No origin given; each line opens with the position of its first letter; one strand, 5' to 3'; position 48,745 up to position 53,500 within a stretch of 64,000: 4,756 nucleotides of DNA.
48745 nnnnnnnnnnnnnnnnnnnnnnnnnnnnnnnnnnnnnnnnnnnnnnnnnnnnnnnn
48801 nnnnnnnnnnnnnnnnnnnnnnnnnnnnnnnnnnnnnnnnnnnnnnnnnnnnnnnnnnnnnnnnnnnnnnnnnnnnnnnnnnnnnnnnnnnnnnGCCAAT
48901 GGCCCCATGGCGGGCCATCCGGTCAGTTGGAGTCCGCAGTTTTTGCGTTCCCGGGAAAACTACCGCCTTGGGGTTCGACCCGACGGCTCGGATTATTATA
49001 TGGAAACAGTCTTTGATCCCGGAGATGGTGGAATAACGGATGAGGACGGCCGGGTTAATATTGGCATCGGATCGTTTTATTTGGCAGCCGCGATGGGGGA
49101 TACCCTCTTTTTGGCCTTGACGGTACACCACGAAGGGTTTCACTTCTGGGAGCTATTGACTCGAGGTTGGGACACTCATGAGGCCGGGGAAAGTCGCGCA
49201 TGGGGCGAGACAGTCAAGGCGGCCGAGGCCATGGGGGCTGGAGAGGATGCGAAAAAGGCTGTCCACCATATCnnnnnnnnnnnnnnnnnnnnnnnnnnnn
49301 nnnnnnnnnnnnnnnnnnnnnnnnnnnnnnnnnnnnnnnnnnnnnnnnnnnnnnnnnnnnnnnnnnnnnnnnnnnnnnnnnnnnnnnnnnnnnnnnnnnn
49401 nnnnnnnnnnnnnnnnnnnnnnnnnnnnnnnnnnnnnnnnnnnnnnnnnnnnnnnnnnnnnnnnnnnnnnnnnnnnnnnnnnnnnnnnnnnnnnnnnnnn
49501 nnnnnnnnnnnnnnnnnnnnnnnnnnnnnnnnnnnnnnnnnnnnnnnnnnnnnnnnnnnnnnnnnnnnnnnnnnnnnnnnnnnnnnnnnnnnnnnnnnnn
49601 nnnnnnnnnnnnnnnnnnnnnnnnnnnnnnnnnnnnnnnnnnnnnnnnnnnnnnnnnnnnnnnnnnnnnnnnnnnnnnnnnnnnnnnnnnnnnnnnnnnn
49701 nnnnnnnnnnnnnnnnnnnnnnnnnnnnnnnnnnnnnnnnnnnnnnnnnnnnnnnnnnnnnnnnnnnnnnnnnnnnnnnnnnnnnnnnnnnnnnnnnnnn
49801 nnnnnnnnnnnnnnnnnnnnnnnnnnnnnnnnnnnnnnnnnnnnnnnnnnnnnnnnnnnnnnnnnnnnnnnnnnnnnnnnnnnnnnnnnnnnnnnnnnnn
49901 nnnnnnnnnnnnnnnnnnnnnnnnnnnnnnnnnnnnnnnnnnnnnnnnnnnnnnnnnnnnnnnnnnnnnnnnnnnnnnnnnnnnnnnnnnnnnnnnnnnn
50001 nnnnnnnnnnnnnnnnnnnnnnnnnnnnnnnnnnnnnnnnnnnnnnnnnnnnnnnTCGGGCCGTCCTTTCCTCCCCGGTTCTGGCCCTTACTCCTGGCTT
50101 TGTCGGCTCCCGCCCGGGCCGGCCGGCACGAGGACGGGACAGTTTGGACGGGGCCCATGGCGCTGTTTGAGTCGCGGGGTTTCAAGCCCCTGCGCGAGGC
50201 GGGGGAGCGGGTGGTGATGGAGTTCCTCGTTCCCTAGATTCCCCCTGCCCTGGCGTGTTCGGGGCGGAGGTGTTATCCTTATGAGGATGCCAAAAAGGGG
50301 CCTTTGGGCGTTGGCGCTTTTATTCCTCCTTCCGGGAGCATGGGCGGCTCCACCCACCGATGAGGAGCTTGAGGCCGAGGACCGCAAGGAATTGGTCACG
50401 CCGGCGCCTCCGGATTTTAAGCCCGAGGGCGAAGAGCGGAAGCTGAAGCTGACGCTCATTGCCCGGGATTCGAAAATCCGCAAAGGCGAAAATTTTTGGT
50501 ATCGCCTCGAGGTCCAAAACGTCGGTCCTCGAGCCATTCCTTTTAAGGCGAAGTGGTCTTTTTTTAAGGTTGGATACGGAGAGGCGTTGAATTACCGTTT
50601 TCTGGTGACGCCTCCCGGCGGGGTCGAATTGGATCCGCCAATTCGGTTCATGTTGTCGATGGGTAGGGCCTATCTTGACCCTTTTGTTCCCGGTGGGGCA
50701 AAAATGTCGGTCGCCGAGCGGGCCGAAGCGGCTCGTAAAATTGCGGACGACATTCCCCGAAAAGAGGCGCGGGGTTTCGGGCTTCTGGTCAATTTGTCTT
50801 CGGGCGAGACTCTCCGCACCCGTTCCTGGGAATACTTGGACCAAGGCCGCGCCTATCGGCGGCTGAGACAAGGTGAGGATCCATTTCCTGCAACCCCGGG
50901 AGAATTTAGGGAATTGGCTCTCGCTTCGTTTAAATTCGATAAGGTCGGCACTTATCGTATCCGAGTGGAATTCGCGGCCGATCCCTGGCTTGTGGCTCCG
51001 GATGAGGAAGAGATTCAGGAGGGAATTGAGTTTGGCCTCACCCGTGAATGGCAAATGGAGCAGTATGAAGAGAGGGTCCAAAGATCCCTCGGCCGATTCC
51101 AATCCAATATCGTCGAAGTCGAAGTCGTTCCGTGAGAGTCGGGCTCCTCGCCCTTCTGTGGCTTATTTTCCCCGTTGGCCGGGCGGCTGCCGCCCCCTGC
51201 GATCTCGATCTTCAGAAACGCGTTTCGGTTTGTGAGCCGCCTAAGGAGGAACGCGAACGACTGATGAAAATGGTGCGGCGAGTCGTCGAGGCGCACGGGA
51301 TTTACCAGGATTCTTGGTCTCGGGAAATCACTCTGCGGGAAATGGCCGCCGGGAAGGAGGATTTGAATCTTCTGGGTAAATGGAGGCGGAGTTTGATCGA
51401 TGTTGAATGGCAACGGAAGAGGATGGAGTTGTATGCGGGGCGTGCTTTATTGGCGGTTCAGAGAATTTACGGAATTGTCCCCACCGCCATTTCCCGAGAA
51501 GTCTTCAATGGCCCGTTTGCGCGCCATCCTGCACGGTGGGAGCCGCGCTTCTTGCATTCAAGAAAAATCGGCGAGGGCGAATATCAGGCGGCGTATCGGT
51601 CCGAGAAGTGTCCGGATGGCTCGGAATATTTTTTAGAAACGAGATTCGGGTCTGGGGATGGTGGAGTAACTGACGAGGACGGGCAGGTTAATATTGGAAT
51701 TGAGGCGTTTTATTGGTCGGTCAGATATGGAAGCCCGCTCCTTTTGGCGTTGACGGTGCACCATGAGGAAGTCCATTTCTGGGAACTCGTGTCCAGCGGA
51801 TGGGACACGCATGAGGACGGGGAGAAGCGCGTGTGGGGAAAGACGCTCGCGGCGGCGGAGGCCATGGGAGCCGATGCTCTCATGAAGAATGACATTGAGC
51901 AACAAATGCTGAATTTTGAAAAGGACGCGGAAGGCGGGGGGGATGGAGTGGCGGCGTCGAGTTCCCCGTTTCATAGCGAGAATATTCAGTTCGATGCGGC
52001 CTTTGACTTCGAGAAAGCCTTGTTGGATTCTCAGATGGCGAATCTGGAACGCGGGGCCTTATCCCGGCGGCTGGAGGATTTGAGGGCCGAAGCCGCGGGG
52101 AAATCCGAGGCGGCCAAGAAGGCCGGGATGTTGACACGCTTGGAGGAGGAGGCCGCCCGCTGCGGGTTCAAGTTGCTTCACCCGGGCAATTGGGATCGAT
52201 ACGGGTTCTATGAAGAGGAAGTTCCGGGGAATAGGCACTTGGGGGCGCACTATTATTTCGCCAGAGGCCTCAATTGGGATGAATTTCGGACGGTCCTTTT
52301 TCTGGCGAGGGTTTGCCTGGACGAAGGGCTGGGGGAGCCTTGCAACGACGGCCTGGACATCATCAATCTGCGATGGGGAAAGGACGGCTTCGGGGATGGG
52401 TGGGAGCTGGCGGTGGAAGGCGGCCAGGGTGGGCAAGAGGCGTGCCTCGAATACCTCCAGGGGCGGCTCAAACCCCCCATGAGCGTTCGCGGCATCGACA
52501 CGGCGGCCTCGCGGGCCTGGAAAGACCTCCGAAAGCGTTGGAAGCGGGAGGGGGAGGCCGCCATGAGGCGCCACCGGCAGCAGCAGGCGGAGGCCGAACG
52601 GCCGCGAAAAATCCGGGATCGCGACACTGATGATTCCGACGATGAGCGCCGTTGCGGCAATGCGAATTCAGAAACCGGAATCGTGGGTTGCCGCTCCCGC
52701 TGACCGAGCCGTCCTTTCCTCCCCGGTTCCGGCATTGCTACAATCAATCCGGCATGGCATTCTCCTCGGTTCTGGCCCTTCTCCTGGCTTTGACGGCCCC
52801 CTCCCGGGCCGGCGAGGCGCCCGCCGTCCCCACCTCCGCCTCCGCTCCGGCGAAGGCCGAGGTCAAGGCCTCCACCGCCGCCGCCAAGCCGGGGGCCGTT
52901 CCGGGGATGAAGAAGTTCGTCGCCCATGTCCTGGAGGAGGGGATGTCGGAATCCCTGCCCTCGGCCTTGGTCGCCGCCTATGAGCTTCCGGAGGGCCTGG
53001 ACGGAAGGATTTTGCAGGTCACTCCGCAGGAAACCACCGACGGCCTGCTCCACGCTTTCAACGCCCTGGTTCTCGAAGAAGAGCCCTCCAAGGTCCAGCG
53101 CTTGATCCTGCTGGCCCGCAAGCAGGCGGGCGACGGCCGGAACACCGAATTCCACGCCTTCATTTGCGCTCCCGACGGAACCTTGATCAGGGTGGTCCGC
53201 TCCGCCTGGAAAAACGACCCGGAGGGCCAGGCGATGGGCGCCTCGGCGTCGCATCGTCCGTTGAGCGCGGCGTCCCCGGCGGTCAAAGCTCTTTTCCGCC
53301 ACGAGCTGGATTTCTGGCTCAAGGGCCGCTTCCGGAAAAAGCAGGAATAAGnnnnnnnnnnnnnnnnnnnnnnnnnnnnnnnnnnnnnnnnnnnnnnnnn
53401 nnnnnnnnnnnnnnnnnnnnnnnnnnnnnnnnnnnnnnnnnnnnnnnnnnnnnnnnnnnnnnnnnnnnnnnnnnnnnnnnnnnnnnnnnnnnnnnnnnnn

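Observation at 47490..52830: Tandem duplication of a two-gene secreted cassette (284-aa protein plus about 510-aa HExxH protein), with near-identical ends and strongly diverged cores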

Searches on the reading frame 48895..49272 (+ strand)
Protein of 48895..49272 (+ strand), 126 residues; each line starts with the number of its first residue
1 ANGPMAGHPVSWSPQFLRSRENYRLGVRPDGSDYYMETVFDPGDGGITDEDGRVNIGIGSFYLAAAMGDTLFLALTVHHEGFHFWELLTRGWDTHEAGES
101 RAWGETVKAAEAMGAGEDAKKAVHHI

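Call 83: search_protein_families(library=pfam, proteins=[window:48895-49272:+], max_evalue=10)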
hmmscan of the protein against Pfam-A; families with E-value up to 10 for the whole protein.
seq(126 aa): 1 family
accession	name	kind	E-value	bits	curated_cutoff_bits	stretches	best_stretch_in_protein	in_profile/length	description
PF01120.23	Alpha_L_fucos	-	0.1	12.4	25.2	1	64-101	103-140/345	Alpha-L-fucosidase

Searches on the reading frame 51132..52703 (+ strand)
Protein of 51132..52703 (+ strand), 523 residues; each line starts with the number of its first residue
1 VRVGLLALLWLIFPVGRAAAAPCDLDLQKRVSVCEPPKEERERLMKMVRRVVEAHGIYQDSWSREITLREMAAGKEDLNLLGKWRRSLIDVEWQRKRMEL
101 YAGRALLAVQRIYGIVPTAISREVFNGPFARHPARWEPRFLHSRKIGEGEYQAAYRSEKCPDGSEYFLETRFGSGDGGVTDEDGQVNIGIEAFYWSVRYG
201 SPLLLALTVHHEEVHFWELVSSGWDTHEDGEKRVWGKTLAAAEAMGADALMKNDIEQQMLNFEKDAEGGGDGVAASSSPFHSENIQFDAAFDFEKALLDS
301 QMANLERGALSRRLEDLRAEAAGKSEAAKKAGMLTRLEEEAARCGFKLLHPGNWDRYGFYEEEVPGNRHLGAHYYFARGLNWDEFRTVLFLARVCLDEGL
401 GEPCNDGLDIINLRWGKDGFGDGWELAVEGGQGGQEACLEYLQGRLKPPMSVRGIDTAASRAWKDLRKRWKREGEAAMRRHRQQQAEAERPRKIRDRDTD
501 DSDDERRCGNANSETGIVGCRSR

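Call 5: search_protein_families(library=pfam, proteins=[window:51132-52703:+], max_evalue=0.1)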
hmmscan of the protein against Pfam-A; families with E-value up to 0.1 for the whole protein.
window:51132-52703:+ (523 aa): 1 family
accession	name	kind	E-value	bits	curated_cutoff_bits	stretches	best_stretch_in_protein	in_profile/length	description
PF07394.17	DUF1501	-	0.02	14.5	27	1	199-240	229-270/390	Protein of unknown function (DUF1501)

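Call 45: search_protein_families(library=ncbifam, proteins=[window:51132-52700:+], max_evalue=0.1)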
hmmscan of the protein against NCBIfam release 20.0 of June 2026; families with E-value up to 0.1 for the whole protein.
window:51132-52700:+ (523 aa): 0 families

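Call 74: search_protein_families(library=padloc, proteins=[window:51132-52700:+], max_evalue=0.1)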
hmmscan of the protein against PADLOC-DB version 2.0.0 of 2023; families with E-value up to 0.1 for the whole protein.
window:51132-52700:+ (523 aa): 0 families

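Call 75: search_protein_families(library=phrogs, proteins=[window:51132-52700:+], max_evalue=0.1)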
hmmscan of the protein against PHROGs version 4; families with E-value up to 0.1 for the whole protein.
window:51132-52700:+ (523 aa): 0 families

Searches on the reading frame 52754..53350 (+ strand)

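Call 5: search_protein_families(library=pfam, proteins=[window:52754-53350:+], max_evalue=0.1)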
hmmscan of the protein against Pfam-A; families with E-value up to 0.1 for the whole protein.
window:52754-53350:+ (198 aa): 0 families

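Call 45: search_protein_families(library=ncbifam, proteins=[window:52754-53347:+], max_evalue=0.1)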
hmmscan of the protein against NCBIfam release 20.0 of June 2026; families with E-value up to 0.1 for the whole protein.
window:52754-53347:+ (198 aa): 1 family
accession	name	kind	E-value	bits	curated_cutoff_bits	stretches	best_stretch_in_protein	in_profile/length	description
NF005677.0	PRK07471.1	equivalog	0.013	14.6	252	1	56-174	205-323/366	DNA polymerase III subunit delta'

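Call 74: search_protein_families(library=padloc, proteins=[window:52754-53347:+], max_evalue=0.1)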
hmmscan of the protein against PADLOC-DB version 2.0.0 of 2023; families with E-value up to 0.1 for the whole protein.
window:52754-53347:+ (198 aa): 0 families

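Call 75: search_protein_families(library=phrogs, proteins=[window:52754-53347:+], max_evalue=0.1)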
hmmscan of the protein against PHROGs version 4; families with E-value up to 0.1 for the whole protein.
window:52754-53347:+ (198 aa): 0 families
